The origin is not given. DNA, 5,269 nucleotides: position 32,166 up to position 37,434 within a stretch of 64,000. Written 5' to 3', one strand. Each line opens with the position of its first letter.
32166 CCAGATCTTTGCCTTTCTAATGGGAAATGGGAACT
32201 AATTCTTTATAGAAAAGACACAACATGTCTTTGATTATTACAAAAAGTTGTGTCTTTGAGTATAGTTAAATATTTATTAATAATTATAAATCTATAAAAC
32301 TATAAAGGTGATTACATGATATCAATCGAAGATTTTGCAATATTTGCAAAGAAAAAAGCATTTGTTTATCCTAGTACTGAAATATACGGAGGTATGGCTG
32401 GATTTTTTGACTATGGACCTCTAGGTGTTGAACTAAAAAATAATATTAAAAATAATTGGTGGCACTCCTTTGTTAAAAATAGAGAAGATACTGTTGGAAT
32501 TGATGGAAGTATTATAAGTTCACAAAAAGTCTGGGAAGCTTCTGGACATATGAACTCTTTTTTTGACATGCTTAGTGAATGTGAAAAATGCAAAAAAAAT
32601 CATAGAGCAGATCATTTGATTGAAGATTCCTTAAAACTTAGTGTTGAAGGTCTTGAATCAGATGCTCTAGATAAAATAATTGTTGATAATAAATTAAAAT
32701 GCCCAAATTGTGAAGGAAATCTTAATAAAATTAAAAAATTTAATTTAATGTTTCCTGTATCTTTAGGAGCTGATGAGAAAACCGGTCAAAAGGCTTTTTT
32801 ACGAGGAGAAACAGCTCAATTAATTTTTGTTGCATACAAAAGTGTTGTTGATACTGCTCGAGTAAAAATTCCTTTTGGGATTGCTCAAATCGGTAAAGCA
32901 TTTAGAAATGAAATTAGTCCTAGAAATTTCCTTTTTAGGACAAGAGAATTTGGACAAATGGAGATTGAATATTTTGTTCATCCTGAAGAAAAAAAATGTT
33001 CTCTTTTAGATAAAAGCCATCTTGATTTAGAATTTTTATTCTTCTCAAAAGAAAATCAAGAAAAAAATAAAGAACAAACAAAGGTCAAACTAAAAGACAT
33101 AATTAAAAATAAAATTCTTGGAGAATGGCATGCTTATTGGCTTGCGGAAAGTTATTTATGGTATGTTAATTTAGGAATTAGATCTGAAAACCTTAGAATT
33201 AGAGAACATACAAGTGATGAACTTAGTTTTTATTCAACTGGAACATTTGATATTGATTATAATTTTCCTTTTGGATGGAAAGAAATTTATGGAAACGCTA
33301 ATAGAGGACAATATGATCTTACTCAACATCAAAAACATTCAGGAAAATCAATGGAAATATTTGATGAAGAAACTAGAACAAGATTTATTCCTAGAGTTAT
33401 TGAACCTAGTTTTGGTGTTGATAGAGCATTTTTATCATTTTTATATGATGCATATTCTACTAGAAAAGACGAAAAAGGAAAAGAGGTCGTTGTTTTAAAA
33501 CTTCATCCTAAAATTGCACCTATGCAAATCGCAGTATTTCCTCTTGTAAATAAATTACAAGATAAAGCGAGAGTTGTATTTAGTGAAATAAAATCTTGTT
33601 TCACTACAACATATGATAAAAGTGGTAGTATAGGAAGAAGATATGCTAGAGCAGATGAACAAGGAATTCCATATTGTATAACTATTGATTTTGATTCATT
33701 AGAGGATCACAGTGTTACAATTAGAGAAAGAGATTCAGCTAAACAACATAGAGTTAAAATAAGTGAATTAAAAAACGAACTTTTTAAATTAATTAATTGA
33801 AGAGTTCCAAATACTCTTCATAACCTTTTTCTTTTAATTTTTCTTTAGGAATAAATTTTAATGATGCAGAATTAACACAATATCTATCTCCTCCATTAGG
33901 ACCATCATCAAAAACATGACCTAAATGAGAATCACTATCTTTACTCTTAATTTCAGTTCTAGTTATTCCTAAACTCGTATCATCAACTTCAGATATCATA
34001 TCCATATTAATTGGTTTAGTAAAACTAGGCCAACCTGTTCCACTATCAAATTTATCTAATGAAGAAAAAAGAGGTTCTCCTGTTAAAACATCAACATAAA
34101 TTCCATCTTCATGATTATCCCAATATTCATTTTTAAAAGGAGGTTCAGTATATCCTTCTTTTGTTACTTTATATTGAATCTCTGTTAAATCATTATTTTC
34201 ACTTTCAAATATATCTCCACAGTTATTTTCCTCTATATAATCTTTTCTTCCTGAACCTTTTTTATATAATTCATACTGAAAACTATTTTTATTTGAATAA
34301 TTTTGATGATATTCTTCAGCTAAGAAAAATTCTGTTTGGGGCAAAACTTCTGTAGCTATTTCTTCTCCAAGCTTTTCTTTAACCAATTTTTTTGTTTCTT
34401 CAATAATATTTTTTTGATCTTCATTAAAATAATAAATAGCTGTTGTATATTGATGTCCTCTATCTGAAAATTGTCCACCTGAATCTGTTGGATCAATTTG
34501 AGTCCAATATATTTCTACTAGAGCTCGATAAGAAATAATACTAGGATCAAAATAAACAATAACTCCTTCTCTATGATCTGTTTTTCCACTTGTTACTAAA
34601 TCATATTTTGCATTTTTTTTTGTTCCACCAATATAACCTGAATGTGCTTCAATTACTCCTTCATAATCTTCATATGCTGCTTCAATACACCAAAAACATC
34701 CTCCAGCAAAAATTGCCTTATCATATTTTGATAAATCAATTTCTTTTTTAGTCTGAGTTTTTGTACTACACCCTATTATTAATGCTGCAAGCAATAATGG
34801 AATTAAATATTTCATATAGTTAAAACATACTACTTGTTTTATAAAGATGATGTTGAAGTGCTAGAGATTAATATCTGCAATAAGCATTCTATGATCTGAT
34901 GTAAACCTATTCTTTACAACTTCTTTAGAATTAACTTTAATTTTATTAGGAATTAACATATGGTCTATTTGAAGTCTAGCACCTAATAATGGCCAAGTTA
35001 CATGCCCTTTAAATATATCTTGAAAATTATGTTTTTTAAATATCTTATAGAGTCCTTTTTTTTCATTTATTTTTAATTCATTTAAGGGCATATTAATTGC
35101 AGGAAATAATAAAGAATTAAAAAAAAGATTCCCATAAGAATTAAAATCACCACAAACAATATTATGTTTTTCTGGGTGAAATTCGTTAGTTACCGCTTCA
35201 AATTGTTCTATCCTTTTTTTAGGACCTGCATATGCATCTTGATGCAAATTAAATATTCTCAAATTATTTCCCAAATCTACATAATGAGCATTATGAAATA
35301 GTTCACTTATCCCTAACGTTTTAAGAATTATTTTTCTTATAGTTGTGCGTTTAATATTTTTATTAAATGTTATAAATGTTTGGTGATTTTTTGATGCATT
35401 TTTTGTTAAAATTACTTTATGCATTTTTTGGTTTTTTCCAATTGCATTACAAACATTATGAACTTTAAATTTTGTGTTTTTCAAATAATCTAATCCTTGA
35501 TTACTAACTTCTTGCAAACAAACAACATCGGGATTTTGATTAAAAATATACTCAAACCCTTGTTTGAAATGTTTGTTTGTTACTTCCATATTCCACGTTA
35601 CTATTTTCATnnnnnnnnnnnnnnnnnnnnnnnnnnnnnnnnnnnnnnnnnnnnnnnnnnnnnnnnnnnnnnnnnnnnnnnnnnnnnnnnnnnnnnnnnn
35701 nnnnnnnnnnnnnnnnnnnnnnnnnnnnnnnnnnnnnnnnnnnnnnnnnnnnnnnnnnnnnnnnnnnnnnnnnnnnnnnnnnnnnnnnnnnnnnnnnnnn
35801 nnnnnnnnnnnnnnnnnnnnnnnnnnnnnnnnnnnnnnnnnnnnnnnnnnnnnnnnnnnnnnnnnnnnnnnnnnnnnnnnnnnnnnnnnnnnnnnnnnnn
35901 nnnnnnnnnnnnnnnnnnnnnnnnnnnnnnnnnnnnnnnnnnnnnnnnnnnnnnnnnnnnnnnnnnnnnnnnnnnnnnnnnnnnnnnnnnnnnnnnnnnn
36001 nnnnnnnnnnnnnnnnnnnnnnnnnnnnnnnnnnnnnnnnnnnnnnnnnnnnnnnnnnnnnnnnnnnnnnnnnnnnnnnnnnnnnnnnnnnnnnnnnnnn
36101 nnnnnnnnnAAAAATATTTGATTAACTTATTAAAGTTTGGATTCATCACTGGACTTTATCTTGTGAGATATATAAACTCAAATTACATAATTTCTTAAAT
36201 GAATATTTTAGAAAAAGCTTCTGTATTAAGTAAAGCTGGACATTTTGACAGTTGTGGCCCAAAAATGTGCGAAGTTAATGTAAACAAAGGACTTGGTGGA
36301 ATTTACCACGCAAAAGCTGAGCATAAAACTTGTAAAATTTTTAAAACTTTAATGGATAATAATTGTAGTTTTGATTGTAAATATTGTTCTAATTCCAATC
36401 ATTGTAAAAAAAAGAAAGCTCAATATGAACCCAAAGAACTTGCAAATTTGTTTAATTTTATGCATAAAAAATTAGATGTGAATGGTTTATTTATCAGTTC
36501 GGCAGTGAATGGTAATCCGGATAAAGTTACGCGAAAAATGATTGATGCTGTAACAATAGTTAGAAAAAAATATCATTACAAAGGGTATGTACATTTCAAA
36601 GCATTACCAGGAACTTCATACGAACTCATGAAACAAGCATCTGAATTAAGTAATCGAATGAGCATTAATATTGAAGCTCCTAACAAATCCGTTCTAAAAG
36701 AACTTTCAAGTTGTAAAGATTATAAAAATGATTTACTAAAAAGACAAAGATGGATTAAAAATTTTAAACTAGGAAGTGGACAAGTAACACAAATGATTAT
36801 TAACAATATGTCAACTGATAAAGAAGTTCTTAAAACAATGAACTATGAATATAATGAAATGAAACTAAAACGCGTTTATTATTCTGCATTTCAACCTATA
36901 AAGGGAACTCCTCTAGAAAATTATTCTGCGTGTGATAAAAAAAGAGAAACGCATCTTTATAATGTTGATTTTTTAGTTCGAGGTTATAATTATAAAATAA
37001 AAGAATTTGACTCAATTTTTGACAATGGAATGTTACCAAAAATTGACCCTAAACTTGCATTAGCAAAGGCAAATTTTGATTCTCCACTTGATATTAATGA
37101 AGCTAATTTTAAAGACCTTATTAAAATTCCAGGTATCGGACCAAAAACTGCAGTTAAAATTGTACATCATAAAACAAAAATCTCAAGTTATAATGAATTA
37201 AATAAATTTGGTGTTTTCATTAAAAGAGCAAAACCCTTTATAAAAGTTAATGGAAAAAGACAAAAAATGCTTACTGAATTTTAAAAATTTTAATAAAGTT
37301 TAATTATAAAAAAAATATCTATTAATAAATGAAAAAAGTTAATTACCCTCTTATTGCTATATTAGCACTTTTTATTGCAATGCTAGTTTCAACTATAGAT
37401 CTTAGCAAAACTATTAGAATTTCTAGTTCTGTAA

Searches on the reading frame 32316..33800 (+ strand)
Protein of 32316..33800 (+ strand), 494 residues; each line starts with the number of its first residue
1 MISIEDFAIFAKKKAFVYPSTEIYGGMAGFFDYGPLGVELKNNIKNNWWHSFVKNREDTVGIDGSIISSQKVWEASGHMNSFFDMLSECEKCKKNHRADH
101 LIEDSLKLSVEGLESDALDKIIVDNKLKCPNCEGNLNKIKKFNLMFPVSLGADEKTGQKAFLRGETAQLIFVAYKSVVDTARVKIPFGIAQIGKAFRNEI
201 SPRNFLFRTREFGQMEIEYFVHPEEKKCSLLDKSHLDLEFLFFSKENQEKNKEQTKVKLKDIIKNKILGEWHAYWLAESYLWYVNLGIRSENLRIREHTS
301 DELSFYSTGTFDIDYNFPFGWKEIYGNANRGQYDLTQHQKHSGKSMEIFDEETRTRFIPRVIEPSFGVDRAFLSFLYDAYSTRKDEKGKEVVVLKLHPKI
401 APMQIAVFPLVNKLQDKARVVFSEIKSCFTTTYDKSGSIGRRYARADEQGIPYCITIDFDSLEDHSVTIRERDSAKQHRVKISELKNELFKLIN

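Call 10: search_protein_families(library=pfam, proteins=[window:32316-33800:+], max_evalue=0.001)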
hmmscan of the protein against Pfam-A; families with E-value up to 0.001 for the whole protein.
window:32316-33800:+ (494 aa): 2 families
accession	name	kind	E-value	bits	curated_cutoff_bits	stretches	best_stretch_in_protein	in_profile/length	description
PF03129.25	HGTP_anticodon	-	1.1e-20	73.9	21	1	404-489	1-91/94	Anticodon binding domain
PF00587.30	tRNA-synt_2b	-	1.7e-05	25.4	29.3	1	162-226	13-76/179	tRNA synthetase class II core domain (G, H, P, S and T)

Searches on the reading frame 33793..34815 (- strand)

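Call 10: search_protein_families(library=pfam, proteins=[window:33793-34815:-], max_evalue=0.001)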
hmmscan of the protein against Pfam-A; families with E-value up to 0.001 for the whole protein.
window:33793-34815:- (340 aa): 2 families
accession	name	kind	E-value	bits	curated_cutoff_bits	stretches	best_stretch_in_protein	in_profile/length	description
PF01625.27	PMSR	-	4.3e-54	183.3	23.7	1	33-182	1-152/153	Peptide methionine sulfoxide reductase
PF01641.26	SelR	-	2.8e-45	153.4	24.9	1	210-323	1-116/116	SelR domain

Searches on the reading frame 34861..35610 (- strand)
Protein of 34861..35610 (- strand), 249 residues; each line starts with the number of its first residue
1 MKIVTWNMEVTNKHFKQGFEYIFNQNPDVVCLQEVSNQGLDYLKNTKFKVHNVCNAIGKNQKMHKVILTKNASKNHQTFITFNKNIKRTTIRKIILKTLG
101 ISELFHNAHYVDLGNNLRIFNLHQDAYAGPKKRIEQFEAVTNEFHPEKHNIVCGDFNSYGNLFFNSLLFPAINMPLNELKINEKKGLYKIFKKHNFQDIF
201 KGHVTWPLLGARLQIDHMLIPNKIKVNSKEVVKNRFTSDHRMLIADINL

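Call 10: search_protein_families(library=pfam, proteins=[window:34861-35610:-], max_evalue=0.001)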
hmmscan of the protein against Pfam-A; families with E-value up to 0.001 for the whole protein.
window:34861-35610:- (249 aa): 2 families
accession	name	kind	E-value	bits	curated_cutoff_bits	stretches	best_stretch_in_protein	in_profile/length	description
PF03372.29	Exo_endo_phos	-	6.4e-10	39.6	24.5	1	5-240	2-225/225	Endonuclease/Exonuclease/phosphatase family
PF14529.12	Exo_endo_phos_2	-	8e-06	26.2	27.4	1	131-243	15-116/117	Endonuclease-reverse transcriptase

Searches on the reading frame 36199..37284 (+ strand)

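Call 11: search_protein_families(library=pfam, proteins=[window:36199-37284:+], max_evalue=0.001)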
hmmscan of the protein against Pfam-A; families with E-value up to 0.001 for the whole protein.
window:36199-37284:+ (361 aa): 4 families
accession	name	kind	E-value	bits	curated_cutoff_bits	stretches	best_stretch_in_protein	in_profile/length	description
PF14520.12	HHH_5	-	2.8e-07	31.3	27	1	279-322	7-52/57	Helix-hairpin-helix domain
PF12836.13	HHH_3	-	3.5e-07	30.6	27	1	297-336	6-45/65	Helix-hairpin-helix motif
PF04055.27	Radical_SAM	-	6.2e-07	30.2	29.5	1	54-214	5-163/166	Radical SAM superfamily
PF00633.29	HHH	-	6.1e-06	26.3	24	1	298-321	4-27/30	Helix-hairpin-helix motif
